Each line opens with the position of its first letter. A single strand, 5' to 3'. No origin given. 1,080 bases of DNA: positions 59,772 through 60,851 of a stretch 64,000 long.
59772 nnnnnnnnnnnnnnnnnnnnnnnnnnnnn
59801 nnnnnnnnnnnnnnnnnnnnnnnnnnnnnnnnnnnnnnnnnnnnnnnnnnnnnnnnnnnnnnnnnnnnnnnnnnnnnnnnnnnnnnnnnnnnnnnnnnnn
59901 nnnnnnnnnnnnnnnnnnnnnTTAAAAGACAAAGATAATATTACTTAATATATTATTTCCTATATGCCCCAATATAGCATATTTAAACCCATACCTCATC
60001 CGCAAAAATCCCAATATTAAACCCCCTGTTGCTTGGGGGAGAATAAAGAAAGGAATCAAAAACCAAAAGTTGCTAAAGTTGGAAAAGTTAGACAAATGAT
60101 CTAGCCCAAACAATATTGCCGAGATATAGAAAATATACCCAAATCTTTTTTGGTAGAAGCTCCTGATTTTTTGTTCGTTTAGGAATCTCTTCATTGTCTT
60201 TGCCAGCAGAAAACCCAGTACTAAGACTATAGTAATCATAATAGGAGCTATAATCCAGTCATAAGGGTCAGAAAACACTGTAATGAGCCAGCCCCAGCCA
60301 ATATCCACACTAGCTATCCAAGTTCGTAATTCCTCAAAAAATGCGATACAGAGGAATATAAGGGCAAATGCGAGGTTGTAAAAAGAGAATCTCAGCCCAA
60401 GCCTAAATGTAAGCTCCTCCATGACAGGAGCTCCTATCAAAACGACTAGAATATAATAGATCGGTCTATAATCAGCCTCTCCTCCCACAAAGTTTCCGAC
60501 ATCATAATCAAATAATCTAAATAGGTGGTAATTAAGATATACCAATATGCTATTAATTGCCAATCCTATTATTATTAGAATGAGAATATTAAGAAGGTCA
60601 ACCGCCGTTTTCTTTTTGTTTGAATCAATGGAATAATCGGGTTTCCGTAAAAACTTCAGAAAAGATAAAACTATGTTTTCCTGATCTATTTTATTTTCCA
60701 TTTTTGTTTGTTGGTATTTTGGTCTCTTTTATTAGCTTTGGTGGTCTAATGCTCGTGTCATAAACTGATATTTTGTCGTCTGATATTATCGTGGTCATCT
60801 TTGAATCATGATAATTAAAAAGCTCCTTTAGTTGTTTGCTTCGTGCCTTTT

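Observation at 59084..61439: Translationally coupled operon (2-TM micro-protein, Cys-motif protein, CPBP/Abi intramembrane protease, two unknowns) inside a defence island; candidate undescribed membrane-based defence system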

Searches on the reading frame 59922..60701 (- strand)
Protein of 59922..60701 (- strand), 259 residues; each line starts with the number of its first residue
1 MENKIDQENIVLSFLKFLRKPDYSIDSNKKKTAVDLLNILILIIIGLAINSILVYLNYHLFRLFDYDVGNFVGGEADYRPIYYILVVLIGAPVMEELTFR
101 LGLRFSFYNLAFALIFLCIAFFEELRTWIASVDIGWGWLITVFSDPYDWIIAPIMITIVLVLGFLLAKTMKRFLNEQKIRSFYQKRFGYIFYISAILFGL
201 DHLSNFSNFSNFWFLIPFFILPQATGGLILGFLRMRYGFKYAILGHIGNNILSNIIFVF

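Call 3: search_protein_families(library=pfam, proteins=[window:59922-60701:-], max_evalue=1)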
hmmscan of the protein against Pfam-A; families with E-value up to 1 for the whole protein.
window:59922-60701:- (259 aa): 1 family
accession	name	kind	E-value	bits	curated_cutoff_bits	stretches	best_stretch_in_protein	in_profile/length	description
PF02517.21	Rce1-like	-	6.5e-05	23.6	22.4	1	80-252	4-93/93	Type II CAAX prenyl endopeptidase Rce1-like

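Call 4: search_protein_families(library=padloc, proteins=[window:59922-60701:-], max_evalue=1)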
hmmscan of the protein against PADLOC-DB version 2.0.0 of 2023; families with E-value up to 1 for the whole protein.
window:59922-60701:- (259 aa): 0 families

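Call 8: search_protein_families(library=phrogs, proteins=[window:59922-60701:-], max_evalue=1)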
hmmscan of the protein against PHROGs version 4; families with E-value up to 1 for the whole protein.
window:59922-60701:- (259 aa): 0 families

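Call 9: search_protein_families(library=ncbifam, proteins=[window:59922-60701:-], max_evalue=1)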
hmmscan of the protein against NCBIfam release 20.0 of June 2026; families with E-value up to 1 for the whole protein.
window:59922-60701:- (259 aa): 2 families
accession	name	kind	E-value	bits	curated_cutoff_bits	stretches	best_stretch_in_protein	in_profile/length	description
NF052640.1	CPBP_M949_0222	equivalog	1e-09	38.6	220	1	14-258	2-208/213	M949_0222 family glutamic-type intramembrane endopeptidase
NF033192.3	CPBP_JDVT_MrtJ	equivalog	0.0082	16.8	75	0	170-250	16-92/98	JDVT-CTERM system glutamic-type intramembrane protease MrtJ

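Call 10: find_encoding_contigs(protein=window:59922-60701:-, flank=10000, max_places=10)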
Protein window:59922-60701:- (259 aa): 1 contig read that carries it; 1 place shown.
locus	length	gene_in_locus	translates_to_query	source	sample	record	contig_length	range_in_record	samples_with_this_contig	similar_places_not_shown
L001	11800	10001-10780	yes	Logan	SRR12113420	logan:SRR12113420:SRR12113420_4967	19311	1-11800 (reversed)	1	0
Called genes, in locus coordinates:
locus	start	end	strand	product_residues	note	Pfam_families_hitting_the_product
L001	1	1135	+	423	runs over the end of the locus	PF01420:Methylase_S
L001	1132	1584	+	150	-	-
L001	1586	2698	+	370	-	PF14082:SduA_C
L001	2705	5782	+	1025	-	PF04313:HSDR_N, PF00270:DEAD (faint), PF04851:ResIII, PF18766:SWI2_SNF2, PF22679:T1R_D3-like, PF11867:T1RH-like_C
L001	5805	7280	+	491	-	PF01930:Cas_Cas4 (faint), PF11074:DUF2779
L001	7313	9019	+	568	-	PF03235:GmrSD_N, PF07510:GmrSD_C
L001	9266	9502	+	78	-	-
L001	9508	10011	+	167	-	-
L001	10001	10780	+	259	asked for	-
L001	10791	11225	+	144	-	-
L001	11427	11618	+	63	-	-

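Call 13: find_homologous_proteins(query=window:59922-60701:-, max_evalue=0.001)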
Query window:59922-60701:- (259 aa): 2 proteins with E <= 0.001 among 2611 candidates.
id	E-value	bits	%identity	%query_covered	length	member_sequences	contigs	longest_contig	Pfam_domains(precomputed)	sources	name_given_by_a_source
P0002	7.9e-164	562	100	100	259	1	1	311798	-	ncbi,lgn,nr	ncbi:CPBP family intramembrane metalloprotease [Candidatus Microgenomates bacterium]|nr:CPBP family 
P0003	3.0e-4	38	32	61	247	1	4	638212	PF02517.22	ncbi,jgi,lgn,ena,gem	-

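Call 15: find_encoding_contigs(protein=P0003, flank=6000, max_places=4)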
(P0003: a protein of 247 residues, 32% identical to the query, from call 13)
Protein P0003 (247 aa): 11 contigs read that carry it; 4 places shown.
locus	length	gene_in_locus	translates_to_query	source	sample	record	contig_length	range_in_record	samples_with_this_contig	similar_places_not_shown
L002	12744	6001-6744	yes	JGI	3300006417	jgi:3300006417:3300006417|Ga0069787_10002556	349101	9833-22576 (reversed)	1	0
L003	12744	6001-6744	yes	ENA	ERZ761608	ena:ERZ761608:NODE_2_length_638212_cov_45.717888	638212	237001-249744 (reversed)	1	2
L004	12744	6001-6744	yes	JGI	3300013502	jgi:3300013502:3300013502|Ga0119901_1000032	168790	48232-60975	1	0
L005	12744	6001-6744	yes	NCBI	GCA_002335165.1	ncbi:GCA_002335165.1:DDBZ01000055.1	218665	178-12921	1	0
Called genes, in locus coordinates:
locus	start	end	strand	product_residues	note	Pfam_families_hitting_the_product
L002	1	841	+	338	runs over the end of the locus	-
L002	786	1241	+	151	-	-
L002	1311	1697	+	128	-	-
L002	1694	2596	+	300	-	PF00665:rve, PF13683:rve_3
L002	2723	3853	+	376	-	-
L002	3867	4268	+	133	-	-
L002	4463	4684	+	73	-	-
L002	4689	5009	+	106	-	-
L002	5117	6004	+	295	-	-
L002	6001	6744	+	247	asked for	PF02517:Rce1-like (faint)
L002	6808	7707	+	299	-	-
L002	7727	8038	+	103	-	-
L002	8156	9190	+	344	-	-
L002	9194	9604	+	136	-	-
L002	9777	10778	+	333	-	-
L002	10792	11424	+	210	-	-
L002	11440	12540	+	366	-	-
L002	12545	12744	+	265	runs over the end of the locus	-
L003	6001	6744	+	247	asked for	PF02517:Rce1-like (faint)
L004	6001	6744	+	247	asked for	PF02517:Rce1-like (faint)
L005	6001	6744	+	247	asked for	PF02517:Rce1-like (faint)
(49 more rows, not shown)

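Call 38: find_related_loci(query=A2, collection=metagenome_contigs, flank=5000)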
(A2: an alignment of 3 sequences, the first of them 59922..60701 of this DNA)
Query A2 (259 aa) in metagenome_contigs; peptide patterns used: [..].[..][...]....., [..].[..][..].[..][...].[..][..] (x = any residue, [..] = any of these).
509 stretches matched a pattern; 7 encode a relative of the query (tblastn E <= 1e-3); 7 distinct loci.
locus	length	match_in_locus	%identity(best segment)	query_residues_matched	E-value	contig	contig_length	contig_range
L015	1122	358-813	30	76-250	1e-14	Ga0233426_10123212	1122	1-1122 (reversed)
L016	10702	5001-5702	26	3-248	3e-13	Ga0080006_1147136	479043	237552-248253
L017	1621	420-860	27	74-246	1e-12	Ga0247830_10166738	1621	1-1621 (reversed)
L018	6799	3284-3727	32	91-247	8e-11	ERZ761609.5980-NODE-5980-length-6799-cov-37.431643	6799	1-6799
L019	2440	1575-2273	25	3-248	5e-9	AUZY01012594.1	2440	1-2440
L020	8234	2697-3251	32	85-253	1e-19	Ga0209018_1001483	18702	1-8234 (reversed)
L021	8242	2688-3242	32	85-253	2e-19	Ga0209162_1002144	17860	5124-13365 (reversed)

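Call 39: find_related_loci(query=A2, collection=genome_contigs, flank=5000)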
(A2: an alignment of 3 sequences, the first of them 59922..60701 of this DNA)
Query A2 (259 aa) in genome_contigs; peptide patterns used: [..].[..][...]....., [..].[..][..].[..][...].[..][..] (x = any residue, [..] = any of these).
293 stretches matched a pattern; 19 encode a relative of the query (tblastn E <= 1e-3); 19 distinct loci.
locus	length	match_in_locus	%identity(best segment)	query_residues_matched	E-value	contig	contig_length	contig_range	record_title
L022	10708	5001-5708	28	3-250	1e-27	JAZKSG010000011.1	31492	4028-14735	MAG: Thermoplasmatota archaeon isolate NA-30cm_bin.10 NODE_129_length_31492_cov_22.977320, whole genome shotgun sequence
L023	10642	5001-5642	29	4-246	1e-19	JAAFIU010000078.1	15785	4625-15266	MAG: Cytophagales bacterium isolate bin63.metabat.ball.114 WN_Cytophagales_12_scaffold_18, whole genome shotgun sequence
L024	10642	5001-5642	29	4-246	8e-18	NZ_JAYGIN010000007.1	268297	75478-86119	Arcicella sp. LKC2W LKC2W_ctg007, whole genome shotgun sequence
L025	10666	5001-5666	29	4-254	7e-17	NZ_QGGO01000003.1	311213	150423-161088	Arcicella aurantiaca strain DSM 22214 LV89DRAFT_scaffold00003.3, whole genome shotgun sequence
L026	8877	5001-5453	31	77-250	3e-11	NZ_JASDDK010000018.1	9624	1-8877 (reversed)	Winogradskyella bathintestinalis strain APC 3343 18497_30_NODE_18, whole genome shotgun sequence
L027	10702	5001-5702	27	3-248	5e-11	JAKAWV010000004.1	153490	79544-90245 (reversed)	MAG: Proteobacteria bacterium isolate YP4.bin86 NODE_109_length_153490_cov_16.540913, whole genome shotgun sequence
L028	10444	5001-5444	32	91-247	4e-10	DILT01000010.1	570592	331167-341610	MAG TPA_asm: Flammeovirgaceae bacterium UBA5585 UBA5585_contig_33, whole genome shotgun sequence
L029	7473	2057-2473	31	91-252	3e-10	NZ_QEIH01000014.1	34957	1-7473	Lutibacter citreus strain 1KV19 contig14, whole genome shotgun sequence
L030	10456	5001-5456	32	84-252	4e-10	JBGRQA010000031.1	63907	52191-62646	MAG: Marinifilaceae bacterium isolate MAG7-MS28 MAG_Ocu_7_all_MS28_63, whole genome shotgun sequence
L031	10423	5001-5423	33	91-253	2e-9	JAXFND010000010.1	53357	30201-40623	MAG: Porphyromonas sp. isolate SUG3438 k141_2094306, whole genome shotgun sequence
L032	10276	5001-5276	28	155-248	4e-9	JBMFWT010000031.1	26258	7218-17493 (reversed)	MAG: Acidiphilium sp. isolate KM4364-25 NODE_31_length_26258_cov_5.369199, whole genome shotgun sequence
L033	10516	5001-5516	29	54-246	5e-9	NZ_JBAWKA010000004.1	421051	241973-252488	Gaetbulibacter sp. M240 NODE_4_length_421051_cov_241.140165, whole genome shotgun sequence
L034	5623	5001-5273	28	155-247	3e-8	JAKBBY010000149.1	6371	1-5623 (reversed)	MAG: Proteobacteria bacterium isolate ZJ5.bin18 NODE_18046_length_6371_cov_3.613389, whole genome shotgun sequence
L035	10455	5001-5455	34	77-250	5e-7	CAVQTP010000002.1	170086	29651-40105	MAG: uncultured Flavobacteriaceae bacterium isolate MFD03250.bin.2.86 genome assembly, contig: contig_19186, whole genom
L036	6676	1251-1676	26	86-246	3e-6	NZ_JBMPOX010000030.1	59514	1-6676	Undibacterium sp. Ji50W NODE_30_length_59514_cov_21.705525_30, whole genome shotgun sequence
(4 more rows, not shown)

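Call 45: find_related_loci(query=A2, collection=viral_contigs, flank=6000)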
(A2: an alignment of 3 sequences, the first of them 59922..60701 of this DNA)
Query A2 (259 aa) in viral_contigs; peptide patterns used: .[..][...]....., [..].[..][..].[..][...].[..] (x = any residue, [..] = any of these).
395 stretches matched a pattern, but none encodes a relative of the query by tblastn (E <= 1e-3).

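Call 91: search_protein_families(library=padloc, proteins=[L001:1132-1584:+, L001:1586-2698:+, L001:2705-5782:+, L001:5805-7280:+], max_evalue=0.001)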
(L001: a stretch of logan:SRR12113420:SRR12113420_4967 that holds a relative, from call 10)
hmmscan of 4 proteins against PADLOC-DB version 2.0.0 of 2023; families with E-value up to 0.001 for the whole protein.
L001:1132-1584:+ (150 aa): 0 families

L001:1586-2698:+ (370 aa): 15 families
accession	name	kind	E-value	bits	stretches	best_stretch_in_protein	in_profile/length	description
PDLC00392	SduA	-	6.3e-16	56.5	2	15-215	25-228/396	DUF4263 domain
PDLC00385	SduA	-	4e-14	50.7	1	69-363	34-312/319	DUF4263 domain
PDLC00402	SduA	-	7e-13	46.4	1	53-362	29-328/354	DUF4263 domain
PDLC00389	SduA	-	8.6e-13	46.6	1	174-367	203-374/383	DUF4263 domain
PDLC00405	SduA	-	2.6e-11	41.6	1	184-366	143-310/323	DUF4263 domain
PDLC00394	SduA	-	2e-10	38.3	1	246-362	264-380/392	DUF4263 domain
PDLC00391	SduA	-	8.8e-10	36.2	1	221-362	252-396/402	DUF4263 domain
PDLC00388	SduA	-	1.9e-08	31.9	1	233-368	263-396/402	DUF4263 domain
PDLC00390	SduA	-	1.5e-07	28.9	1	198-362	174-331/339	DUF4263 domain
PDLC00383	SduA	-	2.8e-07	28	1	228-360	286-401/408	DUF4263 domain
PDLC00401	SduA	-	1.5e-05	22.6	1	180-365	223-397/404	DUF4263 domain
PDLC04067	SduA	-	0.0003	17.9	1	240-368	275-405/407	-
PDLC00400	SduA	-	0.00031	18.3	1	239-365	180-293/308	DUF4263 domain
PDLC00397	SduA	-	0.00053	17.8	1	237-362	106-219/227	DUF4263 domain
PDLC00377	SduA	-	0.00055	17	0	232-318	282-363/402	DUF4263 domain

L001:2705-5782:+ (1025 aa): 10 families
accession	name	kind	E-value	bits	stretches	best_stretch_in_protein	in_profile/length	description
PDLC03040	REase_I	-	0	1160.5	1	4-1021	5-1024/1029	Type I restriction enzyme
PDLC03048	REase_I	-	8.6e-73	243.9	2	3-543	3-501/976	Type I restriction enzyme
PDLC03044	REase_I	-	8.3e-72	240.5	2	88-564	82-550/1034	Type I restriction enzyme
PDLC03041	REase_I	-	1.4e-68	229.9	3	235-560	281-604/1099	Type I restriction enzyme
PDLC03046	REase_I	-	5.6e-30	102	2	135-446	124-452/1025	Type I restriction enzyme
PDLC03045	REase_I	-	4.9e-23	79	2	143-469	134-463/995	Type I restriction enzyme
PDLC03043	REase_I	-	2.4e-14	51.2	1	102-271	111-276/313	Type I restriction enzyme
PDLC03049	REase_I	-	9.5e-11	38.4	1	243-579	143-454/807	Type I restriction enzyme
PDLC04934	PDC-S15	-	4.6e-08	30.5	1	896-1015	290-408/416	-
PDLC04927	PDC-S15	-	5.9e-05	20.1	1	928-1014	325-408/422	-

L001:5805-7280:+ (491 aa): 5 families
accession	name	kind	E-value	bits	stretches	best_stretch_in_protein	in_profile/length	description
PDLC01447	Cas4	-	1.9e-12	46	1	2-222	5-159/161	"CAS-I,CAS-II,CAS-III,CAS-IV,CAS-V,CAS-VI; acquisition_associated"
PDLC01611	Cas4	-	1.5e-09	36.3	1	87-221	53-157/158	"CAS-I,CAS-II,CAS-III,CAS-IV,CAS-V,CAS-VI; acquisition_associated"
PDLC01250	Cas4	-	2.2e-06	26.1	1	6-221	5-168/168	"CAS-I,CAS-II,CAS-III,CAS-IV,CAS-V,CAS-VI; acquisition_associated"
PDLC01771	Cas4b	-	0.00035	18.8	0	108-222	66-160/162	-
PDLC00944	Cas4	-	0.00076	17.7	0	99-220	71-176/177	Cas4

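Call 92: search_protein_families(library=pfam, proteins=[L001:1132-1584:+, L001:5805-7280:+], max_evalue=0.001)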
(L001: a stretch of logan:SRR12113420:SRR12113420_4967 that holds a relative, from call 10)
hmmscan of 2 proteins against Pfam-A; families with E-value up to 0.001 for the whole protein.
L001:1132-1584:+ (150 aa): 0 families

L001:5805-7280:+ (491 aa): 2 families
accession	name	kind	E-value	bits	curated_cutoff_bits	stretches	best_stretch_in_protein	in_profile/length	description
PF11074.14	DUF2779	-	1.4e-36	126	23.3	1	296-421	1-126/126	Domain of unknown function(DUF2779)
PF01930.23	Cas_Cas4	-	7.1e-06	26.6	22.7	1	97-221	55-159/160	Domain of unknown function DUF83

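Call 93: search_protein_families(library=ncbifam, proteins=[L001:1132-1584:+], max_evalue=0.001)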
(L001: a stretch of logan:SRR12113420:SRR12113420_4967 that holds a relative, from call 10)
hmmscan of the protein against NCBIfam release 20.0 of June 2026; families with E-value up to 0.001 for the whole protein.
L001:1132-1584:+ (150 aa): 0 families

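Call 97: search_dna_similar(query=window:59922-60701:-, collection=plasmids, mode=protein, max_evalue=0.001, max_rows=15)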
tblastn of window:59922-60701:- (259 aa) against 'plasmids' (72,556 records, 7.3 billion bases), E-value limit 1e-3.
No match.

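Call 98: search_dna_similar(query=window:59922-60701:-, collection=phages, mode=protein, max_evalue=0.001, max_rows=15)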
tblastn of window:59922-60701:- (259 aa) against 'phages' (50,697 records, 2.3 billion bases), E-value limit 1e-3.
No match.

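Call 99: search_protein_families(library=ncbifam, proteins=[L002:5117-6004:+, L002:2723-3853:+, L002:6808-7707:+, L002:8156-9190:+, L002:6001-6744:+], max_evalue=0.001)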
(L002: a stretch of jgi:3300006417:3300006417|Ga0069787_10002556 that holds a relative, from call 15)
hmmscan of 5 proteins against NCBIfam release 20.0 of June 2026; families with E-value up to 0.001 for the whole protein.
L002:5117-6004:+ (295 aa): 1 family
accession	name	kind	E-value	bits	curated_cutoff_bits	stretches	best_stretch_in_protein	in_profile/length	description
TIGR03696.1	Rhs_assc_core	domain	8.3e-17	61.5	32.5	1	2-67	14-76/76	RHS repeat-associated core domain-containing protein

L002:2723-3853:+ (376 aa): 1 family
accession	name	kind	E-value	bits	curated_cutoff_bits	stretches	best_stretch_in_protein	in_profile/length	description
TIGR03696.1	Rhs_assc_core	domain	1.3e-17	64.1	32.5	1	35-119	1-76/76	RHS repeat-associated core domain-containing protein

L002:6808-7707:+ (299 aa): 1 family
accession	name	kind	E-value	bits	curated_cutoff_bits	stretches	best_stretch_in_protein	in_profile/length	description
TIGR03696.1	Rhs_assc_core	domain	1.1e-13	51.5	32.5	1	8-61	24-76/76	RHS repeat-associated core domain-containing protein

L002:8156-9190:+ (344 aa): 1 family
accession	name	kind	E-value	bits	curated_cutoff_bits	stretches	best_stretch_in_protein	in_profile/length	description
TIGR03696.1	Rhs_assc_core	domain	2.6e-18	66.3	32.5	1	11-95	1-76/76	RHS repeat-associated core domain-containing protein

L002:6001-6744:+ (247 aa): 1 family
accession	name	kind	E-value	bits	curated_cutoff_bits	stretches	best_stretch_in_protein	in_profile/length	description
NF052640.1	CPBP_M949_0222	equivalog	1.5e-08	34.8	220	1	6-234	1-201/213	M949_0222 family glutamic-type intramembrane endopeptidase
